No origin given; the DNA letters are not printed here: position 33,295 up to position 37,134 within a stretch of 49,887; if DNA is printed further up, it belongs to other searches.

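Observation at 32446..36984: egtD lies tail-to-tail with a metallopterin-oxidoreductase::cysteine-desulfurase fusion: candidate oxygen-independent, Mo/W-dependent ergothioneine synthase locus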

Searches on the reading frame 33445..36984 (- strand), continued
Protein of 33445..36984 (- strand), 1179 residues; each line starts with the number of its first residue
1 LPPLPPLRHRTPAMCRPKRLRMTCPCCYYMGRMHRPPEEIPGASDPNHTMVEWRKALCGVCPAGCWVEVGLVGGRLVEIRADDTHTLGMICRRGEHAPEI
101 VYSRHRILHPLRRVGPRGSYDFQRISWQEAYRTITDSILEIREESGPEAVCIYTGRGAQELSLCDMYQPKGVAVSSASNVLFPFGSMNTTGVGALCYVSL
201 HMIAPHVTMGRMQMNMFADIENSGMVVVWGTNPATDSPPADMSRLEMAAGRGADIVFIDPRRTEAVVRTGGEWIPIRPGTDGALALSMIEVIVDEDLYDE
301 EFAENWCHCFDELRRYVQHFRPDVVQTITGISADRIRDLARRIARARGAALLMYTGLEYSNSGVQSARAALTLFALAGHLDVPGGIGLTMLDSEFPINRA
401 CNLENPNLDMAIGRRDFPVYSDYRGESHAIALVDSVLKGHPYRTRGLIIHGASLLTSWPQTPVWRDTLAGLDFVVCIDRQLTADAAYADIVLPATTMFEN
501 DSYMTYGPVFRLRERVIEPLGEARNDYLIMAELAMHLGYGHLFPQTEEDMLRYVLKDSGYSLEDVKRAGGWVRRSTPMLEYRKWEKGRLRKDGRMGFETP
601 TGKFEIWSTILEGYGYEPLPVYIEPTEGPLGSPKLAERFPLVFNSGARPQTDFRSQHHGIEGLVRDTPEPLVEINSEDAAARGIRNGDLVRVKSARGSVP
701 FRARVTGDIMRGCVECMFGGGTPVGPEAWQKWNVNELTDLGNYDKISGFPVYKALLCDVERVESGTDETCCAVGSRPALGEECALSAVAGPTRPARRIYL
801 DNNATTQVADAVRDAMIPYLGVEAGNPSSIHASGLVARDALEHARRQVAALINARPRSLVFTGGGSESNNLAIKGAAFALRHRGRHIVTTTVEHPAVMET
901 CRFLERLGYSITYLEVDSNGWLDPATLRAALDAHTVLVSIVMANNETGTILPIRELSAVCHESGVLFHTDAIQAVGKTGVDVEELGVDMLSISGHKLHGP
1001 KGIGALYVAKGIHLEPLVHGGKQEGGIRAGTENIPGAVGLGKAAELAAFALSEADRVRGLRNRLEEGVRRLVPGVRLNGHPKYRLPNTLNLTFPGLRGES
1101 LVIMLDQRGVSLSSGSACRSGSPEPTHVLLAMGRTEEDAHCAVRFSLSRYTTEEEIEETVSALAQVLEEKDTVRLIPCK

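Call 11: find_homologous_proteins(query=window:33445-36837:-, max_evalue=1e-20)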
Query window:33445-36837:- (1130 aa): 5749 proteins with E <= 1e-20 among 8000 candidates; the best 120 are listed.
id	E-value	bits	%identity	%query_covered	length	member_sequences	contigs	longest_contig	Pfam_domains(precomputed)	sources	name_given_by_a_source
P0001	0.0e+0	2543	100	98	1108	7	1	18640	PF00384.28,PF00266.26,PF01568.28,PF01212.28,PF01041.24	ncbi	-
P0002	0.0e+0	2275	86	100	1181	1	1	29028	PF00155.28,PF00384.28,PF00266.26,PF01568.28,PF01212.28,PF04879.22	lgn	-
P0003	0.0e+0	2089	79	100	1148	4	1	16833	PF00384.28,PF00266.26,PF01568.28,PF04879.22,PF01041.24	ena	-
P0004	0.0e+0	2088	78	100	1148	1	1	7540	PF00384.28,PF00266.26,PF01568.28,PF01212.28,PF04879.22,PF01041.24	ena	-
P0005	0.0e+0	2087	78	100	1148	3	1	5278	PF00384.28,PF00266.26,PF01568.28,PF01212.28,PF01041.24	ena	-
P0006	0.0e+0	2086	78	100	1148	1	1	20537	PF00384.28,PF00266.26,PF01568.28,PF04879.22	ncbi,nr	ncbi:MAG: IscS subfamily cysteine desulfurase [Dehalococcoidia bacterium]|nr:IscS subfamily cysteine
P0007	0.0e+0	2078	77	100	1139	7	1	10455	PF00384.28,PF00266.26,PF01568.28,PF01212.28,PF01041.24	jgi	-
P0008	0.0e+0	2067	77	100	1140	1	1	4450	PF00384.28,PF00266.26,PF01568.28,PF04879.22,PF01041.24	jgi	-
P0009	0.0e+0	2066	77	100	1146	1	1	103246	PF00384.28,PF00266.26,PF01568.28,PF01212.28,PF04879.22,PF01041.24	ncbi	ncbi:cysteine desulfurase NifS [Chloroflexota bacterium]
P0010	0.0e+0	2063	77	100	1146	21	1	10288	PF00384.28,PF00266.26,PF01568.28,PF01212.28,PF04879.22,PF01041.24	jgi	jgi:cysteine desulfurase NifS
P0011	0.0e+0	2062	77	100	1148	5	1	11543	PF00384.28,PF00266.26,PF01568.28,PF01212.28,PF04879.22,PF01041.24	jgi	jgi:cysteine desulfurase NifS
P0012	0.0e+0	2062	76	100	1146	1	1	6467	PF00384.28,PF00266.26,PF01568.28,PF01212.28,PF04879.22,PF01041.24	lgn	-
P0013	0.0e+0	2061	77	100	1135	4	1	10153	PF00384.28,PF00266.26,PF01568.28,PF04879.22,PF01041.24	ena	-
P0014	0.0e+0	2054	76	100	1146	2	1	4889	PF00384.28,PF00266.26,PF01568.28,PF01212.28,PF01041.24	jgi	-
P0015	0.0e+0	2053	76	100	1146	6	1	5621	PF00384.28,PF00266.26,PF01568.28,PF01212.28,PF01041.24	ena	-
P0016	0.0e+0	2046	76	100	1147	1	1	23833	PF00384.28,PF00266.26,PF01568.28,PF01212.28,PF01041.24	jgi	-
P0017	0.0e+0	2043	76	100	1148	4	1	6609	PF00384.28,PF00266.26,PF01568.28,PF01212.28,PF04879.22,PF01041.24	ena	-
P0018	0.0e+0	2040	76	100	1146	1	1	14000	PF00384.28,PF00266.26,PF01568.28,PF01212.28,PF01041.24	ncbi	-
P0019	0.0e+0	2038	76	100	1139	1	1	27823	PF00384.28,PF00266.26,PF01568.28,PF01212.28,PF01041.24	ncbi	ncbi:MAG: IscS subfamily cysteine desulfurase [Dehalococcoidia bacterium]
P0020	0.0e+0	2035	75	100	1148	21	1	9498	PF00384.28,PF00266.26,PF01568.28,PF01212.28,PF04879.22,PF01041.24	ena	-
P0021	0.0e+0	2031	75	100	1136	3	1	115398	PF00384.28,PF00266.26,PF01568.28,PF04879.22,PF01041.24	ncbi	ncbi:MAG: IscS subfamily cysteine desulfurase [Dehalococcoidia bacterium]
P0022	0.0e+0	2028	76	100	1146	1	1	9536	PF00384.28,PF00266.26,PF01568.28,PF01212.28,PF04879.22,PF01041.24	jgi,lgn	jgi:cysteine desulfurase NifS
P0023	0.0e+0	2027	75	100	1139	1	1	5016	PF00384.28,PF00266.26,PF01568.28,PF01212.28,PF01041.24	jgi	jgi:cysteine desulfurase NifS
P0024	0.0e+0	2020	75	100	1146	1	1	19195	PF00384.28,PF00266.26,PF01568.28,PF01212.28,PF04879.22,PF01041.24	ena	-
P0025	0.0e+0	2019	75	100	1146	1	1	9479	PF00384.28,PF00266.26,PF01568.28,PF01041.24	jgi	jgi:cysteine desulfurase NifS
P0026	0.0e+0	2017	75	100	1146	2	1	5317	PF00384.28,PF00266.26,PF01568.28,PF04879.22,PF01041.24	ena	-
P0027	0.0e+0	2017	75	100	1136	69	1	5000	PF00384.28,PF00266.26,PF01568.28,PF01212.28,PF04879.22,PF01041.24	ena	-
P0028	0.0e+0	2015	75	100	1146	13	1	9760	PF00384.28,PF00266.26,PF01568.28,PF04879.22,PF01041.24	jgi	jgi:cysteine desulfurase NifS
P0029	0.0e+0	2015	75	100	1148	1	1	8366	PF00384.28,PF00266.26,PF01568.28,PF01212.28,PF04879.22,PF01041.24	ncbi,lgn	ncbi:MAG: IscS subfamily cysteine desulfurase [Dehalococcoidia bacterium]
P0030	0.0e+0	2014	75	100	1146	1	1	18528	PF00384.28,PF00266.26,PF01568.28,PF01212.28,PF04879.22,PF01041.24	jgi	-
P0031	0.0e+0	2012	74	100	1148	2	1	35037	PF00384.28,PF00266.26,PF01568.28,PF01212.28,PF01041.24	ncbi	ncbi:IscS subfamily cysteine desulfurase [Chloroflexota bacterium]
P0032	0.0e+0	2011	75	100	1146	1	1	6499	PF00384.28,PF00266.26,PF01568.28,PF01212.28,PF04879.22,PF01041.24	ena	-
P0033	0.0e+0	2010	74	100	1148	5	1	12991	PF00384.28,PF00266.26,PF01568.28,PF01212.28,PF04879.22,PF01041.24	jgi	-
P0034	0.0e+0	2008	75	100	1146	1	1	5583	PF00384.28,PF00266.26,PF01568.28,PF04879.22,PF01041.24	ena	-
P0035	0.0e+0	2007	75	100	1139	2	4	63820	PF00384.28,PF00266.26,PF01568.28,PF01212.28,PF04879.22,PF01041.24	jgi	jgi:cysteine desulfurase NifS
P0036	0.0e+0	2006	75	100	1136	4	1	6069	PF00384.28,PF00266.26,PF01568.28,PF01212.28,PF04879.22,PF01041.24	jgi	jgi:cysteine desulfurase NifS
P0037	0.0e+0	2006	74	100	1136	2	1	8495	PF00384.28,PF00266.26,PF01568.28,PF01212.28,PF04879.22,PF01041.24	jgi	jgi:cysteine desulfurase NifS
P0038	0.0e+0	2004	75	100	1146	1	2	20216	PF00384.28,PF00266.26,PF01568.28,PF01212.28,PF04879.22,PF01041.24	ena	-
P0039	0.0e+0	2004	74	100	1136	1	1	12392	PF00384.28,PF00266.26,PF01568.28,PF01212.28,PF04879.22,PF01041.24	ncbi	-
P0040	0.0e+0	2002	74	100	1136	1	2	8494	PF00384.28,PF00266.26,PF01568.28,PF01212.28,PF04879.22,PF01041.24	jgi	jgi:cysteine desulfurase NifS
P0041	0.0e+0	2001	74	100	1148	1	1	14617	PF00384.28,PF00266.26,PF01568.28,PF01212.28,PF04879.22,PF01041.24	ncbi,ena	-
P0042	0.0e+0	2001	75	100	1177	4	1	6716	PF00384.28,PF00266.26,PF01568.28,PF01212.28,PF04879.22,PF01041.24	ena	-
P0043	0.0e+0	2001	74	100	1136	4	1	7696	PF00384.28,PF00266.26,PF01568.28,PF01212.28,PF01041.24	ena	-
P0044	0.0e+0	1996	75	100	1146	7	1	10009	PF00155.28,PF00384.28,PF00266.26,PF01568.28,PF01212.28,PF04879.22,PF01041.24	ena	-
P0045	0.0e+0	1991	74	100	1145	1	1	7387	PF00155.28,PF00384.28,PF00266.26,PF01568.28,PF01212.28,PF04879.22,PF01041.24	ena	-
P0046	0.0e+0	1990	74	100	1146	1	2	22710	PF00384.28,PF00266.26,PF01568.28,PF01212.28,PF04879.22,PF01041.24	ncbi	-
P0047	0.0e+0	1989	77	97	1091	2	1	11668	PF00384.28,PF00266.26,PF01568.28,PF01212.28,PF01041.24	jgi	-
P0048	0.0e+0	1985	74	100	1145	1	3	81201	PF00384.28,PF00266.26,PF01568.28,PF04879.22,PF01041.24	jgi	jgi:cysteine desulfurase NifS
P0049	0.0e+0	1984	74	100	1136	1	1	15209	PF00384.28,PF00266.26,PF01568.28,PF01212.28,PF04879.22,PF01041.24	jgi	jgi:cysteine desulfurase NifS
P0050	0.0e+0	1984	73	100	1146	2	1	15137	PF00384.28,PF00266.26,PF01568.28,PF04879.22,PF01041.24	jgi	jgi:cysteine desulfurase NifS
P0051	0.0e+0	1982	74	100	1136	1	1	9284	PF00384.28,PF00266.26,PF01568.28,PF01212.28,PF04879.22,PF01041.24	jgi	-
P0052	0.0e+0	1982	73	100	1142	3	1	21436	PF00384.28,PF00266.26,PF01568.28,PF01212.28,PF04879.22,PF01041.24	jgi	-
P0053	0.0e+0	1981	74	100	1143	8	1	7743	PF00384.28,PF00266.26,PF01568.28,PF01212.28,PF04879.22,PF01041.24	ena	-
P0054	0.0e+0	1981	75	98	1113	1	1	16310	PF00384.28,PF00266.26,PF01568.28,PF01212.28,PF01041.24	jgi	-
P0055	0.0e+0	1981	74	100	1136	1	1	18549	PF00384.28,PF00266.26,PF01568.28,PF01212.28,PF04879.22,PF01041.24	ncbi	ncbi:IscS subfamily cysteine desulfurase [Chloroflexota bacterium]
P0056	0.0e+0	1979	73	100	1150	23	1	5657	PF00384.28,PF00266.26,PF01568.28,PF01212.28,PF04879.22,PF01041.24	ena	-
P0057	0.0e+0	1977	74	100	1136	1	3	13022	PF00384.28,PF00266.26,PF01568.28,PF01212.28,PF01041.24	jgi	jgi:cysteine desulfurase NifS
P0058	0.0e+0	1977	74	100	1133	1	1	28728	PF00384.28,PF00266.26,PF01568.28,PF04879.22,PF01041.24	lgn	-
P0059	0.0e+0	1975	73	100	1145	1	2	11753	PF00384.28,PF00266.26,PF01568.28,PF04879.22,PF01041.24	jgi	-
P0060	0.0e+0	1970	73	100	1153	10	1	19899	PF00384.28,PF00266.26,PF01568.28,PF04879.22,PF01041.24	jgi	-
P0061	0.0e+0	1970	73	100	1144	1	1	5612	PF00384.28,PF00266.26,PF01568.28,PF01212.28,PF01041.24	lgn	-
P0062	0.0e+0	1968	72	100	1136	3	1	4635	PF00384.28,PF00266.26,PF01568.28,PF01212.28,PF04879.22,PF01041.24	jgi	-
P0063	0.0e+0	1964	75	98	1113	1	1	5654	PF00384.28,PF00266.26,PF01568.28,PF01212.28,PF01041.24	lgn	-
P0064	0.0e+0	1964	73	100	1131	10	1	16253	PF00384.28,PF00266.26,PF01568.28,PF01212.28,PF04879.22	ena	-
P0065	0.0e+0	1962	72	100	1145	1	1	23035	PF00384.28,PF00266.26,PF01568.28,PF01212.28,PF04879.22,PF01041.24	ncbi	-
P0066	0.0e+0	1962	73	100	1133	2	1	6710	PF00384.28,PF00266.26,PF01568.28,PF04879.22,PF01041.24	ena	-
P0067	0.0e+0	1960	72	100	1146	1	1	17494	PF00384.28,PF00266.26,PF01568.28,PF01212.28,PF04879.22,PF01041.24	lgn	-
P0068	0.0e+0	1960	73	100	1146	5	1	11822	PF00384.28,PF00266.26,PF01568.28,PF01212.28,PF04879.22,PF01041.24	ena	-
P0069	0.0e+0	1960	73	100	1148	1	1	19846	PF00384.28,PF00266.26,PF01568.28,PF01212.28,PF04879.22,PF01041.24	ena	-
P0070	0.0e+0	1960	72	100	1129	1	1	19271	PF00384.28,PF00266.26,PF01568.28,PF04879.22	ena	-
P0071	0.0e+0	1959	73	100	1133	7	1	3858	PF00384.28,PF00266.26,PF01568.28,PF04879.22,PF01041.24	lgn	-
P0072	0.0e+0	1958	73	100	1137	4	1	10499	PF00384.28,PF00266.26,PF01568.28,PF04879.22,PF01041.24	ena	-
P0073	0.0e+0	1957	73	100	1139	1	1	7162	PF00384.28,PF00266.26,PF01568.28,PF01212.28,PF04879.22,PF01041.24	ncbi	-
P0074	0.0e+0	1954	73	100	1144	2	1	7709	PF00384.28,PF00266.26,PF01568.28,PF04879.22,PF01041.24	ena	-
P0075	0.0e+0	1953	72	100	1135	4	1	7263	PF00384.28,PF00266.26,PF01568.28,PF04879.22,PF01041.24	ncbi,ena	-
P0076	0.0e+0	1951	72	100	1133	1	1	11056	PF00384.28,PF00266.26,PF01568.28,PF01212.28,PF04879.22,PF01041.24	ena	-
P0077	0.0e+0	1950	74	98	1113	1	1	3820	PF00384.28,PF00266.26,PF01568.28,PF01212.28,PF01041.24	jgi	jgi:cysteine desulfurase NifS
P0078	0.0e+0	1950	72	100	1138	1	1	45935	PF00384.28,PF00266.26,PF01568.28,PF04879.22,PF01041.24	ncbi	ncbi:IscS subfamily cysteine desulfurase [Chloroflexota bacterium]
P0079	0.0e+0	1949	72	100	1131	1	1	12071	PF00384.28,PF00266.26,PF01568.28,PF01212.28,PF04879.22,PF01041.24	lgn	-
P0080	0.0e+0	1948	72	100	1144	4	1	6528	PF00384.28,PF00266.26,PF01568.28,PF04879.22,PF01041.24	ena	-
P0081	0.0e+0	1946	72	100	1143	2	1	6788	PF00384.28,PF00266.26,PF01568.28,PF01212.28,PF04879.22,PF01041.24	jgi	jgi:cysteine desulfurase NifS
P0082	0.0e+0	1946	73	100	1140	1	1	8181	PF00384.28,PF00266.26,PF01568.28,PF01212.28,PF04879.22,PF01041.24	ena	-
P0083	0.0e+0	1945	73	100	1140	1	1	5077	PF00384.28,PF00266.26,PF01568.28,PF01212.28,PF04879.22,PF01041.24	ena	-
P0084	0.0e+0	1945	72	100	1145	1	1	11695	PF00384.28,PF00266.26,PF01568.28,PF04879.22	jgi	jgi:cysteine desulfurase NifS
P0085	0.0e+0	1944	71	100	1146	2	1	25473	PF00384.28,PF00266.26,PF01568.28,PF01212.28,PF04879.22,PF01041.24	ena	-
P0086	0.0e+0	1942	73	100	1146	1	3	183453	PF00384.28,PF00266.26,PF01568.28,PF04879.22,PF01041.24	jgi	jgi:cysteine desulfurase NifS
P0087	0.0e+0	1942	73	100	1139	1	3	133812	PF00384.28,PF00266.26,PF01568.28,PF01212.28,PF04879.22,PF01041.24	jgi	jgi:cysteine desulfurase NifS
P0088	0.0e+0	1942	73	100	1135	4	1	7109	PF00384.28,PF00266.26,PF01568.28,PF01212.28,PF04879.22,PF01041.24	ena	-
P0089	0.0e+0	1941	73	100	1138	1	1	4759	PF00384.28,PF00266.26,PF01568.28,PF01212.28,PF04879.22,PF01041.24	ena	-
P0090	0.0e+0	1940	72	100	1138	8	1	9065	PF00384.28,PF00266.26,PF01568.28,PF04879.22,PF01041.24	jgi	-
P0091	0.0e+0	1939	72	100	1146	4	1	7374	PF00384.28,PF00266.26,PF01568.28,PF01212.28,PF04879.22,PF01041.24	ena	-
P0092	0.0e+0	1938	72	100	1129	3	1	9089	PF00384.28,PF00266.26,PF01568.28,PF01212.28,PF04879.22,PF01041.24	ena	-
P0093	0.0e+0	1937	72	100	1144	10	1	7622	PF00384.28,PF00266.26,PF01568.28,PF01212.28,PF04879.22,PF01041.24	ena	-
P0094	0.0e+0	1936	71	100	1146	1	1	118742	PF00384.28,PF00266.26,PF01568.28,PF04879.22,PF01041.24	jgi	jgi:cysteine desulfurase NifS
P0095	0.0e+0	1936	72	100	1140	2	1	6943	PF00384.28,PF00266.26,PF01568.28,PF01212.28,PF04879.22,PF01041.24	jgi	jgi:cysteine desulfurase NifS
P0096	0.0e+0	1936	73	100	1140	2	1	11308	PF00384.28,PF00266.26,PF01568.28,PF01212.28,PF04879.22,PF01041.24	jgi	jgi:cysteine desulfurase NifS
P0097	0.0e+0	1934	73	100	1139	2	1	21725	PF00384.28,PF00266.26,PF01568.28,PF04879.22,PF01041.24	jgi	jgi:cysteine desulfurase NifS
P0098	0.0e+0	1934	72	100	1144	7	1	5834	PF00384.28,PF00266.26,PF01568.28,PF04879.22,PF01041.24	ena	-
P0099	0.0e+0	1934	72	100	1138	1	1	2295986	PF00384.28,PF00266.26,PF01568.28,PF01212.28,PF04879.22,PF01041.24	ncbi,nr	ncbi:MAG: IscS subfamily cysteine desulfurase [Dehalococcoidales bacterium]|nr:MAG: IscS subfamily c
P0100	0.0e+0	1933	72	100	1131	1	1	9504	PF00384.28,PF00266.26,PF01568.28,PF04879.22,PF01041.24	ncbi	-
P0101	0.0e+0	1932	72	100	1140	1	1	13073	PF00155.28,PF00384.28,PF00266.26,PF01568.28,PF01212.28,PF04879.22,PF01041.24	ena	-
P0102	0.0e+0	1931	72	100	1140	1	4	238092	PF00384.28,PF00266.26,PF01568.28,PF04879.22,PF01041.24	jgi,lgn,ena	-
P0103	0.0e+0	1931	72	100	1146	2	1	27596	PF00384.28,PF00266.26,PF01568.28,PF01212.28,PF04879.22,PF01041.24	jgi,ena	-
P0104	0.0e+0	1930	72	100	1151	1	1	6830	PF00384.28,PF00266.26,PF01568.28,PF01212.28,PF04879.22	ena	-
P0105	0.0e+0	1930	72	100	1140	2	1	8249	PF00384.28,PF00266.26,PF01568.28,PF01212.28,PF04879.22,PF01041.24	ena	-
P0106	0.0e+0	1929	72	100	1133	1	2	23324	PF00384.28,PF00266.26,PF01568.28,PF04879.22,PF01041.24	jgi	jgi:cysteine desulfurase NifS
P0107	0.0e+0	1928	71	100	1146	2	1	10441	PF00384.28,PF00266.26,PF01568.28,PF04879.22,PF01041.24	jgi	-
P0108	0.0e+0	1928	71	100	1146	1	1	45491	PF00384.28,PF00266.26,PF01568.28,PF04879.22,PF01041.24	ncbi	ncbi:IscS subfamily cysteine desulfurase [Chloroflexota bacterium]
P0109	0.0e+0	1928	71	100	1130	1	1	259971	PF00384.28,PF00266.26,PF01568.28,PF01212.28,PF04879.22,PF01041.24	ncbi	-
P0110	0.0e+0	1927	72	100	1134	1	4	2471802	PF00384.28,PF00266.26,PF01568.28,PF04879.22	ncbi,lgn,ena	ncbi:MAG: IscS subfamily cysteine desulfurase [Dehalococcoidia bacterium]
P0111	0.0e+0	1927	72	100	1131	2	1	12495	PF00384.28,PF00266.26,PF01568.28,PF01212.28,PF04879.22,PF01041.24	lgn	-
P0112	0.0e+0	1927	72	100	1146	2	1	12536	PF00384.28,PF00266.26,PF01568.28,PF04879.22,PF01041.24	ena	-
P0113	0.0e+0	1927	72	100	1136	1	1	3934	PF00384.28,PF00266.26,PF01568.28,PF01212.28,PF04879.22,PF01041.24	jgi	-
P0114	0.0e+0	1926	72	100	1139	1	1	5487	PF00384.28,PF00266.26,PF01568.28,PF04879.22,PF01041.24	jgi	jgi:cysteine desulfurase NifS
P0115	0.0e+0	1925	71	100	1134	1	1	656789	PF00384.28,PF00266.26,PF01568.28,PF04879.22,PF01041.24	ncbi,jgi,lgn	ncbi:MAG: IscS subfamily cysteine desulfurase [Dehalococcoidia bacterium]|jgi:cysteine desulfurase N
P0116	0.0e+0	1925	72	100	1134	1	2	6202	PF00384.28,PF00266.26,PF01568.28,PF04879.22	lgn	-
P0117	0.0e+0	1925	72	100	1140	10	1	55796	PF00384.28,PF00266.26,PF01568.28,PF01212.28,PF04879.22,PF01041.24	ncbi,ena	-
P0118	0.0e+0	1925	72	100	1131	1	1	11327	PF00384.28,PF00266.26,PF01568.28,PF01041.24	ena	-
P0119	0.0e+0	1923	72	100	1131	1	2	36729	PF00384.28,PF00266.26,PF01568.28,PF04879.22,PF01041.24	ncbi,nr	ncbi:MAG: IscS subfamily cysteine desulfurase [Chloroflexi bacterium]|nr:IscS subfamily cysteine des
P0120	0.0e+0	1922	71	100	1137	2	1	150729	PF00384.28,PF00266.26,PF01568.28,PF01212.28,PF04879.22,PF01041.24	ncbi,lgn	-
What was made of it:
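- More than 120 protein clusters of 1130-1150 aa carry it (call 11).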
